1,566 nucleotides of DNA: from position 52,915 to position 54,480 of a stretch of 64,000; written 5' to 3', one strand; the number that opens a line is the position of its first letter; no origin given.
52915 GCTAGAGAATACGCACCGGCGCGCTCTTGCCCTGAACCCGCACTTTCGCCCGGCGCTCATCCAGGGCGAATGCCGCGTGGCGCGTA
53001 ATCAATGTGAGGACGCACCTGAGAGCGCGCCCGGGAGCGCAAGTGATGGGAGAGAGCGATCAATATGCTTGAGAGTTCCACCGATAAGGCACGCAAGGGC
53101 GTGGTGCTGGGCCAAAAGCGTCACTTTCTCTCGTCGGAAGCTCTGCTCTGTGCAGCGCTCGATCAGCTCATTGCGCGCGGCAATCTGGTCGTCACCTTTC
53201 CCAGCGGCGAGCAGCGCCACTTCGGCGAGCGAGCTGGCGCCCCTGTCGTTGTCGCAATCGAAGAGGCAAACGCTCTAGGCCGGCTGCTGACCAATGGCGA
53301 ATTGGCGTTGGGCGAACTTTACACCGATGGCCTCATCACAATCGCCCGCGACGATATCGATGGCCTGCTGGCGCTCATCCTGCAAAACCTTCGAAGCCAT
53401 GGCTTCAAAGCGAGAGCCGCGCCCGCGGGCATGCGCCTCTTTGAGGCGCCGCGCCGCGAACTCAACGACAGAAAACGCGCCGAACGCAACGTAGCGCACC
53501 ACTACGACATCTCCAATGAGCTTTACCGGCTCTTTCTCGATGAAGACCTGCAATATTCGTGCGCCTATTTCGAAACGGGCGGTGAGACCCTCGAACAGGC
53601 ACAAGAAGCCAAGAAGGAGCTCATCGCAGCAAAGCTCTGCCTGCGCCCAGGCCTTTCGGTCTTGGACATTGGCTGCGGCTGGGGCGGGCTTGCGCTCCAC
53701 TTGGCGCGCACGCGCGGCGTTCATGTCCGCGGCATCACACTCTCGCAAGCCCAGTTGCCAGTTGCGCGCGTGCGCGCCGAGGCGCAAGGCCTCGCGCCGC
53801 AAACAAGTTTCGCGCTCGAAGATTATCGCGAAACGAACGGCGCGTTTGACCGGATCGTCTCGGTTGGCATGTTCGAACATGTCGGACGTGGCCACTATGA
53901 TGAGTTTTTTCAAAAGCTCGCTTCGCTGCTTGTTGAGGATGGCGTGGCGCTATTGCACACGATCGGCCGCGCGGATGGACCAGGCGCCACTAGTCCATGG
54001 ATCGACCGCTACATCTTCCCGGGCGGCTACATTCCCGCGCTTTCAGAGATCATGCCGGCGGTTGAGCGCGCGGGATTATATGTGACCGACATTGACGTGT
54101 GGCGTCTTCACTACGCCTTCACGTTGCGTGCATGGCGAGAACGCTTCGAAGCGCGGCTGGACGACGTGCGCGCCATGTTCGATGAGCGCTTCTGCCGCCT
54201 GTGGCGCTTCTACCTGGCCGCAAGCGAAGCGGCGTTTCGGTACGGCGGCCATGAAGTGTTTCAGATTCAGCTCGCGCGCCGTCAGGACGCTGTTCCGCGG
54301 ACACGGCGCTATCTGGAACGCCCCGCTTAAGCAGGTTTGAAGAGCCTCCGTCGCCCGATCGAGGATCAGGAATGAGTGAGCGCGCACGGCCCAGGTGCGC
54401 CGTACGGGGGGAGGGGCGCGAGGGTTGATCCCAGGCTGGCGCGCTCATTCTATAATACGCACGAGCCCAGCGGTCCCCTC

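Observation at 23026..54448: Three homologous ~70-72 nt hairpin elements at the predicted +1 of ECF promoters: candidate new structured RNA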

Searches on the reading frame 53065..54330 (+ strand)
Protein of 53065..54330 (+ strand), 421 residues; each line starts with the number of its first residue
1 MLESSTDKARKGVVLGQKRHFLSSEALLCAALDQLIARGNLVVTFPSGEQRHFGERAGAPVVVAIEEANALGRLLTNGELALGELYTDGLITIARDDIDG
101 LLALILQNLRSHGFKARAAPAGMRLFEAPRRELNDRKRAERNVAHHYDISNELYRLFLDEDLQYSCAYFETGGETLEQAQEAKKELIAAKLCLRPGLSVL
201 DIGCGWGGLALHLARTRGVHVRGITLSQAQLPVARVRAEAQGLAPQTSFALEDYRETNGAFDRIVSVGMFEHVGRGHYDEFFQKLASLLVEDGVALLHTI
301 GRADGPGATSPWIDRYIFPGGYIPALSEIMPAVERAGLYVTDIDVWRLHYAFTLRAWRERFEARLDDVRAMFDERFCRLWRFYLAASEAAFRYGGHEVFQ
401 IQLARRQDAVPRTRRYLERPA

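Call 14: search_protein_families(library=pfam, proteins=[window:53065-54330:+])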
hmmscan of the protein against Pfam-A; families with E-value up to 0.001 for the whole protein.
window:53065-54330:+ (421 aa): 9 families
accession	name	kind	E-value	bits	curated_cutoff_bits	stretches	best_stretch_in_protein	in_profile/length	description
PF02353.26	CMAS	-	2.3e-90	303.1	27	1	136-401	3-273/273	Mycolic acid cyclopropane synthetase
PF13649.12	Methyltransf_25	-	8.5e-15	55.7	27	1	199-293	1-97/97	Methyltransferase domain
PF13489.12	Methyltransf_23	-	2e-12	47.6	27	1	182-314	8-124/164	Methyltransferase domain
PF08242.18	Methyltransf_12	-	1.3e-10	42.4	30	1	200-294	1-97/98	Methyltransferase domain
PF08241.18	Methyltransf_11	-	2.6e-10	41.2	21.2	1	200-296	1-94/95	Methyltransferase domain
PF13847.12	Methyltransf_31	-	6.7e-08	32.8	27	1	194-300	2-112/145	Methyltransferase domain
PF25371.1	DUF7884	-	6.7e-05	23.5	27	1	40-110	13-83/90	Domain of unknown function (DUF7884)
PF05175.20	MTS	-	7.7e-05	22.8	23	1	196-270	32-108/170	Methyltransferase small domain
PF07021.18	MetW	-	0.00017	21.7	21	1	192-231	10-49/193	Methionine biosynthesis protein MetW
